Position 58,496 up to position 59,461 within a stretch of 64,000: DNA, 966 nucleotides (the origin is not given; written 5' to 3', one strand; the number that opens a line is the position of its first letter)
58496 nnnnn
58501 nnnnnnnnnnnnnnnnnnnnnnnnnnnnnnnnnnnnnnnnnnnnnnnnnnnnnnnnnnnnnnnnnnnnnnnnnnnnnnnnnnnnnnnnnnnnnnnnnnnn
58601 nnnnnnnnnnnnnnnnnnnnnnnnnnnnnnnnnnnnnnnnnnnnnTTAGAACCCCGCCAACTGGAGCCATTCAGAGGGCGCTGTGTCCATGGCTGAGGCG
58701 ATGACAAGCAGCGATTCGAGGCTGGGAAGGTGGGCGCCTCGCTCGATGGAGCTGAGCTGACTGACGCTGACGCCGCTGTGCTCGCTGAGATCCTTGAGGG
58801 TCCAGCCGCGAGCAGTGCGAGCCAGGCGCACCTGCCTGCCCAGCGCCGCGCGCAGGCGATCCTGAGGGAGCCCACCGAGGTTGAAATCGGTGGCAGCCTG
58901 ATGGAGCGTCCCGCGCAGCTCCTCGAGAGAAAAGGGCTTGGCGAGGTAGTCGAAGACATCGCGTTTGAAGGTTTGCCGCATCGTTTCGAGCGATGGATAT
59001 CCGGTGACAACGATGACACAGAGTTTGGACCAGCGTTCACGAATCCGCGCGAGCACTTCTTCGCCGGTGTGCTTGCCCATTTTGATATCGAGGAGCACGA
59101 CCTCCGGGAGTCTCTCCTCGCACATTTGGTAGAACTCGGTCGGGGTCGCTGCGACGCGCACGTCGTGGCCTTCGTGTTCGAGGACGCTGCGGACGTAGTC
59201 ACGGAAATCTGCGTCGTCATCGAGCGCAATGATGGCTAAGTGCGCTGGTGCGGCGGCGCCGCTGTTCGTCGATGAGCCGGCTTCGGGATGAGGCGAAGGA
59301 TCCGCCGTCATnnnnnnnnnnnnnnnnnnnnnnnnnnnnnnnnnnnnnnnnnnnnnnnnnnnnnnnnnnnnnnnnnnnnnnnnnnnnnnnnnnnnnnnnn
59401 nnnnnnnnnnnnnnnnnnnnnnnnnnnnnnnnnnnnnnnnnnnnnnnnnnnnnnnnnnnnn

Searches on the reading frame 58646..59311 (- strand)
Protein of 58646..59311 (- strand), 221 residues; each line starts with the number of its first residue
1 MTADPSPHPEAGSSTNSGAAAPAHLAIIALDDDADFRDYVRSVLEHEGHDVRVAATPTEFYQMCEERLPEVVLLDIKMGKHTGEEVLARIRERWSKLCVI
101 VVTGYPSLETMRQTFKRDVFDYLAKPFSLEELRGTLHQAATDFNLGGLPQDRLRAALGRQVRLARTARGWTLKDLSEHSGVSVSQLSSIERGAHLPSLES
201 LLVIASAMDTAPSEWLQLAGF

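Call 62: search_protein_families(library=pfam, proteins=[window:58646-59311:-], max_evalue=0.001)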
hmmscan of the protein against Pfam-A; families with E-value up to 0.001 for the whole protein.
window:58646-59311:- (221 aa): 6 families
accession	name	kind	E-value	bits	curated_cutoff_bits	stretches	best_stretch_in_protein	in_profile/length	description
PF00072.30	Response_reg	-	1.5e-22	80.3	30.2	1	27-135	1-109/111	Response regulator receiver domain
PF01381.28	HTH_3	-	5.7e-12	45.9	23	1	162-215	2-55/55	Helix-turn-helix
PF13560.12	HTH_31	-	6.3e-12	46.1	27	1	156-215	1-61/64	Helix-turn-helix domain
PF13443.12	HTH_26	-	2.1e-05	25.1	22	1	167-216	8-58/63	Cro/C1-type HTH DNA-binding domain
PF12844.13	HTH_19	-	2.5e-05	24.5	30.2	1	158-209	1-52/64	Helix-turn-helix domain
PF13413.12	HTH_25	-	0.00061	20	24.6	0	162-193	3-34/62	Helix-turn-helix domain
